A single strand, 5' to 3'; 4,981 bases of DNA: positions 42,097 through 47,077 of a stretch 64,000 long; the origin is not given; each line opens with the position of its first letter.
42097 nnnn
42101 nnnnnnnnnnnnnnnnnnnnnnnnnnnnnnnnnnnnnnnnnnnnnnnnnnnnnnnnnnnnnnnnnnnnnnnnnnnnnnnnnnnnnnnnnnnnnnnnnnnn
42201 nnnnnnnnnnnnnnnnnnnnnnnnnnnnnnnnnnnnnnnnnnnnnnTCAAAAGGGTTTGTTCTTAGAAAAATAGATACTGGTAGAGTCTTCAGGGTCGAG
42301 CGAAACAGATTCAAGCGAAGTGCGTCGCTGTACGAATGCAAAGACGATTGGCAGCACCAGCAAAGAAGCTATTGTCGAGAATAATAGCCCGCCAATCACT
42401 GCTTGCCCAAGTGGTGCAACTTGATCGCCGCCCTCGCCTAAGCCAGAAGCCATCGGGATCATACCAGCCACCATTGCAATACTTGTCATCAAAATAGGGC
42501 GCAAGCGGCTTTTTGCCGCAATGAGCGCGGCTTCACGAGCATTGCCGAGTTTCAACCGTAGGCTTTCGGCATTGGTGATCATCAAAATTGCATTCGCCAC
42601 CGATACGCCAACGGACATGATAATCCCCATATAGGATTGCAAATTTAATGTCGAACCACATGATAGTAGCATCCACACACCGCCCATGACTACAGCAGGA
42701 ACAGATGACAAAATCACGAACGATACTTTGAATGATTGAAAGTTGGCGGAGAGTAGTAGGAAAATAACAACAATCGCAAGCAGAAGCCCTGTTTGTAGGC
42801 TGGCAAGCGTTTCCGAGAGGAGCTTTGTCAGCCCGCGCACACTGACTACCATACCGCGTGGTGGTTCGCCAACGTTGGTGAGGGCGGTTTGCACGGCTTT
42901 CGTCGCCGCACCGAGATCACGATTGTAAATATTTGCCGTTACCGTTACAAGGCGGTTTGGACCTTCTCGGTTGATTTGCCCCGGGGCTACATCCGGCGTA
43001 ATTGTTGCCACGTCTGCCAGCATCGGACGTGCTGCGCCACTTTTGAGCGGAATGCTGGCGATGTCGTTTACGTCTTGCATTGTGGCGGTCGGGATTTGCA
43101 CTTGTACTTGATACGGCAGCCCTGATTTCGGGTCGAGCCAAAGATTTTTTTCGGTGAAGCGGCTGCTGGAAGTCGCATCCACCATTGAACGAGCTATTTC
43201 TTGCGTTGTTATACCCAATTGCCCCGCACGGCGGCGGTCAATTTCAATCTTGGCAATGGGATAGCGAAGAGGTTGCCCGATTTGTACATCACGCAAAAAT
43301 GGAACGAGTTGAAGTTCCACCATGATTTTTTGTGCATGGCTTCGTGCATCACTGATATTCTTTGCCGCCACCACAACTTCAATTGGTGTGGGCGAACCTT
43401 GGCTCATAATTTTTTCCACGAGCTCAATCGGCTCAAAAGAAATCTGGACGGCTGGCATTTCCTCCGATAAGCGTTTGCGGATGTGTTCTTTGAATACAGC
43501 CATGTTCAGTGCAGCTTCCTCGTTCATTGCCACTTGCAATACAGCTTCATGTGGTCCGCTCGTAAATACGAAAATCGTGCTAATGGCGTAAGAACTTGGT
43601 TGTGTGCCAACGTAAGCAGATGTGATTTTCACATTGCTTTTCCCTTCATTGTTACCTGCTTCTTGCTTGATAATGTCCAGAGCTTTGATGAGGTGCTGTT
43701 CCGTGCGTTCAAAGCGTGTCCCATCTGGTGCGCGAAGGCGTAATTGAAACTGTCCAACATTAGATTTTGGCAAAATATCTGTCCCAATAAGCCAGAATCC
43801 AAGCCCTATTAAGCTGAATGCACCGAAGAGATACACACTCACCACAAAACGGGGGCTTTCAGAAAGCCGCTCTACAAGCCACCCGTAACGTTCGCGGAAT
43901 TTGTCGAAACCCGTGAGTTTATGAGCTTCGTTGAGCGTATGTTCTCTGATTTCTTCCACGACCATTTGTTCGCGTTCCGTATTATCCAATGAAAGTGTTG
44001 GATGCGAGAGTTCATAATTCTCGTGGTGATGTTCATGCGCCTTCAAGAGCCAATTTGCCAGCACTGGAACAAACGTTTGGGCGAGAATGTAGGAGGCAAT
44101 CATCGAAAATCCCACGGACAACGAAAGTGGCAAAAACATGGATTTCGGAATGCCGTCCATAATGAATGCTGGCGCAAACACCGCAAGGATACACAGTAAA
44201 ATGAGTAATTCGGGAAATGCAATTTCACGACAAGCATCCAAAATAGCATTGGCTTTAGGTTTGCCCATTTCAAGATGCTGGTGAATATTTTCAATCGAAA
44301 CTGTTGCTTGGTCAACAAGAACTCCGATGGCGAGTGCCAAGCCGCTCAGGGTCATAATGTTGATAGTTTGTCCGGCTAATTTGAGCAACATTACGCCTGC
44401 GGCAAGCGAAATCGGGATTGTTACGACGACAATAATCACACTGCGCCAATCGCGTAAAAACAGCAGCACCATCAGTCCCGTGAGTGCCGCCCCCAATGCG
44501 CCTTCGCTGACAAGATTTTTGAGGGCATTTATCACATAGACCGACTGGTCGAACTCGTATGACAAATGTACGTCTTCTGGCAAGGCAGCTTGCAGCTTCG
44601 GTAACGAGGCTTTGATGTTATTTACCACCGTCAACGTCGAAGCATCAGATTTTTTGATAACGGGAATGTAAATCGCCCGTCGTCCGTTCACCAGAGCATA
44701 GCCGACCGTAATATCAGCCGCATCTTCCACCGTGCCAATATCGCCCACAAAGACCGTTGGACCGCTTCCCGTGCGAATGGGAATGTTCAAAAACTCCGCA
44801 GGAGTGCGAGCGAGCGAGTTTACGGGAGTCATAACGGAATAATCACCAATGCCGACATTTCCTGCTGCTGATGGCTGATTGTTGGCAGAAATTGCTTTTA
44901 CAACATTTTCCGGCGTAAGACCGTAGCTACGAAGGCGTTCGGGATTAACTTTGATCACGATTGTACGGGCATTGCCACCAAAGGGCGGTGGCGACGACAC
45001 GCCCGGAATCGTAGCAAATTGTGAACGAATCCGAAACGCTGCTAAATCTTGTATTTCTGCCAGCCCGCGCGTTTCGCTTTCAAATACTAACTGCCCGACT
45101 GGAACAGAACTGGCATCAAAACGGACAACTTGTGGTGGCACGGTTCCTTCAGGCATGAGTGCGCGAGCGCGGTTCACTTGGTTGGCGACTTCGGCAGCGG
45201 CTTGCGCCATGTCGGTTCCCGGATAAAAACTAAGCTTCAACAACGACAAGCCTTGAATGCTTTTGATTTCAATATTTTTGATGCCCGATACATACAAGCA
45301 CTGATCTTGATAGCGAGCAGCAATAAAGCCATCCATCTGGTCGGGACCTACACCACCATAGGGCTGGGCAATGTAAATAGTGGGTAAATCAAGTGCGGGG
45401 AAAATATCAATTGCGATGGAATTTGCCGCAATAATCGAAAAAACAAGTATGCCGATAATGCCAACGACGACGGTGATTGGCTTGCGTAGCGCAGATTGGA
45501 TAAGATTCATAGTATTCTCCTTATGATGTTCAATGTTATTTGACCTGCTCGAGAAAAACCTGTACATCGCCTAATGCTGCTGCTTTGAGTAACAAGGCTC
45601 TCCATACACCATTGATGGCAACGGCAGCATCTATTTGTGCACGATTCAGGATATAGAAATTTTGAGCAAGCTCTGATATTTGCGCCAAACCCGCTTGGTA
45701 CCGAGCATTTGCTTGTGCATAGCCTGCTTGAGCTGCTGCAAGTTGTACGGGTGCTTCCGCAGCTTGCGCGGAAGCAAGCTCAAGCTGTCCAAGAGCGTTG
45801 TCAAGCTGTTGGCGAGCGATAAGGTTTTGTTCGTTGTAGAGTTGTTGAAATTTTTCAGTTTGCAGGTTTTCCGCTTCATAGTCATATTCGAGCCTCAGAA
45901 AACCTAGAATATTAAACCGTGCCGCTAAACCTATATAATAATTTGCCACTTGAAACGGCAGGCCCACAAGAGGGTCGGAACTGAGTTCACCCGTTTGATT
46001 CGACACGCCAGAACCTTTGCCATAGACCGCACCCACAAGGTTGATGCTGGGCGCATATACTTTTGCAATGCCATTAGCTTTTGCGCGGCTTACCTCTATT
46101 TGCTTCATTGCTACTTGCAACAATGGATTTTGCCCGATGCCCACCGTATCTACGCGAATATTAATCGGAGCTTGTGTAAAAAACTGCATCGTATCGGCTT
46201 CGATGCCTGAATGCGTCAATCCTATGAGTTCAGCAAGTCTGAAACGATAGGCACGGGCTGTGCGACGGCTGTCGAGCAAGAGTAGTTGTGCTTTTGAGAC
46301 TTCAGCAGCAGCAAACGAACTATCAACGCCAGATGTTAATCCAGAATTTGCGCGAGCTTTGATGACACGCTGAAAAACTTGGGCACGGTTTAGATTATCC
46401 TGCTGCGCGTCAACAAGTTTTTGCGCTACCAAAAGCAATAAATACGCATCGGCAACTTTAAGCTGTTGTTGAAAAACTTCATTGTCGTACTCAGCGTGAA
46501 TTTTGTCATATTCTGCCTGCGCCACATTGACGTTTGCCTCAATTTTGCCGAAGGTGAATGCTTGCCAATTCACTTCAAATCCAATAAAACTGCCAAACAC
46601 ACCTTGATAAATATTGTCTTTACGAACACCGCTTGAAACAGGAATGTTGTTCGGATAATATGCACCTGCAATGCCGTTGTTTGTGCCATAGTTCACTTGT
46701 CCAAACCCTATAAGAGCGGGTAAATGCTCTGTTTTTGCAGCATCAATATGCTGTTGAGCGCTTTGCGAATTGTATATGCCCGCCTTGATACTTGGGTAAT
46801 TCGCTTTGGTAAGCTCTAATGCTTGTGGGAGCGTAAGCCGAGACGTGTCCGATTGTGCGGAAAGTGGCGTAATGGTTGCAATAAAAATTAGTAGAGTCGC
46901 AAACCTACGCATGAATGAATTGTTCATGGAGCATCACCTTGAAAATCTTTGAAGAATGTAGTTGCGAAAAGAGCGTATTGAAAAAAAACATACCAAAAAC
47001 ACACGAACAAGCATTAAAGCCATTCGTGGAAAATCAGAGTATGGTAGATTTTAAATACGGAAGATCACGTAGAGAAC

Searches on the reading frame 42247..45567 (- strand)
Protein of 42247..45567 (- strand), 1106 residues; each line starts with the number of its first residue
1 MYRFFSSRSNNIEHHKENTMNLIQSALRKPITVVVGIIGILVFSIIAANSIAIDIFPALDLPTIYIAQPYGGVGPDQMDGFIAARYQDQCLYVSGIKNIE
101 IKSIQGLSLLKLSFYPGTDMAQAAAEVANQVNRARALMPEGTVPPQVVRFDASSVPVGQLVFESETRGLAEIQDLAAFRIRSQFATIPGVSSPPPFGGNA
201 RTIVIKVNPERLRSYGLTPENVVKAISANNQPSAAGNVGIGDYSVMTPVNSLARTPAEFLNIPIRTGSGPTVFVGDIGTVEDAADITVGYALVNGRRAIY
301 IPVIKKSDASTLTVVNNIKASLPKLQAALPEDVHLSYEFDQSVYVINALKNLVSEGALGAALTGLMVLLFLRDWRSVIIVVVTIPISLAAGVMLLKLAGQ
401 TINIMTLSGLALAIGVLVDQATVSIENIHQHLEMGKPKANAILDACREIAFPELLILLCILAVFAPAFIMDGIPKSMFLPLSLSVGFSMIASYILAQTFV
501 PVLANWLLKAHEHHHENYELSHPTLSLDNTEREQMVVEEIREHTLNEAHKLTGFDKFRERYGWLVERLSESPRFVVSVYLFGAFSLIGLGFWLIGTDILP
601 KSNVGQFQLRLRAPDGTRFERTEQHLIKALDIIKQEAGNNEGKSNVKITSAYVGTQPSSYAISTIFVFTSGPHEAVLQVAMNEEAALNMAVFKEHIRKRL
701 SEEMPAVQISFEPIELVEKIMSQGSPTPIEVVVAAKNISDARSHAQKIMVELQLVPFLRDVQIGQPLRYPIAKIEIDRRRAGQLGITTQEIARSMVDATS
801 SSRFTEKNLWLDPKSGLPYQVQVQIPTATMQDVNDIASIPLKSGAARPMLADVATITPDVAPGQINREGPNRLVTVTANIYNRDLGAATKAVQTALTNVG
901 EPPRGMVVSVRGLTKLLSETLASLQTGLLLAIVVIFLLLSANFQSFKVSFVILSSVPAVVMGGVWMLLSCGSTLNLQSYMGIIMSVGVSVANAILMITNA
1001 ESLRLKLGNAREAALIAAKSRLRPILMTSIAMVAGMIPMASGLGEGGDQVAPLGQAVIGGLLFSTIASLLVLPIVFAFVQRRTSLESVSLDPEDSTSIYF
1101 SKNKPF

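Call 26: search_protein_families(library=ncbifam, proteins=[window:42247-45567:-])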
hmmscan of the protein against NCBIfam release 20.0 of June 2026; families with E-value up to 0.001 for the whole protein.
window:42247-45567:- (1106 aa): 13 families
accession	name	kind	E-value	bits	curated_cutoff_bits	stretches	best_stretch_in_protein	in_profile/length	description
NF033617.1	RND_permease_2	subfamily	1.2e-163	546.6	1250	2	26-517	4-497/1009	multidrug efflux RND transporter permease subunit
NF000282.2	RND_permease_1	subfamily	2.4e-119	399.9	1250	1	29-1081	7-1029/1029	multidrug efflux RND transporter permease subunit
TIGR00914.1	2A0601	subfamily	4.5e-102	342.5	701.45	2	22-517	5-516/1051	CusA/CzcA family heavy metal efflux RND transporter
TIGR00915.1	2A0602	subfamily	7.3e-95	318.8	940.35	2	28-516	7-507/1050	efflux RND transporter permease subunit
NF007905.0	PRK10614.1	equivalog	1.6e-94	317.5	1774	1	29-1082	10-1011/1025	multidrug efflux RND transporter permease subunit MdtC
NF007133.0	PRK09579.1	equivalog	3.3e-94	316.3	1763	2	20-513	1-494/1017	multidrug efflux RND transporter permease subunit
NF007798.0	PRK10503.1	equivalog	1.6e-92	310.8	1584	1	29-1082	19-1025/1040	MdtB/MuxB family multidrug efflux RND transporter permease subunit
NF007842.1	PRK10555.1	equivalog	8.8e-68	229.1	1854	2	29-515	8-506/1036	multidrug efflux RND transporter permease AcrD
NF000037.1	RND_perm_OqxB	exception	7.9e-65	219.3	2200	2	27-513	8-504/1050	multidrug efflux RND transporter permease subunit OqxB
NF007131.0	PRK09577.1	equivalog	5.7e-63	213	1768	2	30-517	9-505/1045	multidrug efflux RND transporter permease subunit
NF011706.2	PRK15127.1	equivalog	2.8e-54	184.4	2150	2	29-511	8-500/1049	multidrug efflux RND transporter permease subunit AcrB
TIGR03480.1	HpnN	hypoth_equivalog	5e-06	24.8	751.85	1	869-1085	207-429/862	hopanoid biosynthesis associated RND transporter like protein HpnN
TIGR00921.1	2A067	subfamily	1.2e-05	23.6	351.9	1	364-506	203-345/733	hydrophobe/amphiphile efflux-3 (HAE3) family transporter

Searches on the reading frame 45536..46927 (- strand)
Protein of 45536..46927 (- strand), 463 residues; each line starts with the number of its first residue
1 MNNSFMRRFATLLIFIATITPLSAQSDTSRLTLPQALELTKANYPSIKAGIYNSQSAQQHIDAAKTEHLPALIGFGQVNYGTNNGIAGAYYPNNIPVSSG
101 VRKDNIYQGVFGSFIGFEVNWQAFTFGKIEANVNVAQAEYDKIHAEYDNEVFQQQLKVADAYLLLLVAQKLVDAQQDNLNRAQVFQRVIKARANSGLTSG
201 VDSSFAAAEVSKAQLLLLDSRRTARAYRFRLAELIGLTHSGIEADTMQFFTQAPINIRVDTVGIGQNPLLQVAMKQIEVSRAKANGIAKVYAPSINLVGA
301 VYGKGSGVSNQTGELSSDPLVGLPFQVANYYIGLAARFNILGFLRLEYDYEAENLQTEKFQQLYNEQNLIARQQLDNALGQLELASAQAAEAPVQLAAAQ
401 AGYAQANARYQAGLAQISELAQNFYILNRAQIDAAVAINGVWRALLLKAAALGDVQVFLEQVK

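Call 54: search_protein_families(library=pfam, proteins=[window:45536-46927:-], max_evalue=0.00001)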
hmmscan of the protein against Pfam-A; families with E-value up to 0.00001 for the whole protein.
window:45536-46927:- (463 aa): 1 family
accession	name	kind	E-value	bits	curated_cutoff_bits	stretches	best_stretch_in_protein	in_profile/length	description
PF02321.23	OEP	-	5.7e-31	108.2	22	2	34-236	2-187/187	Outer membrane efflux protein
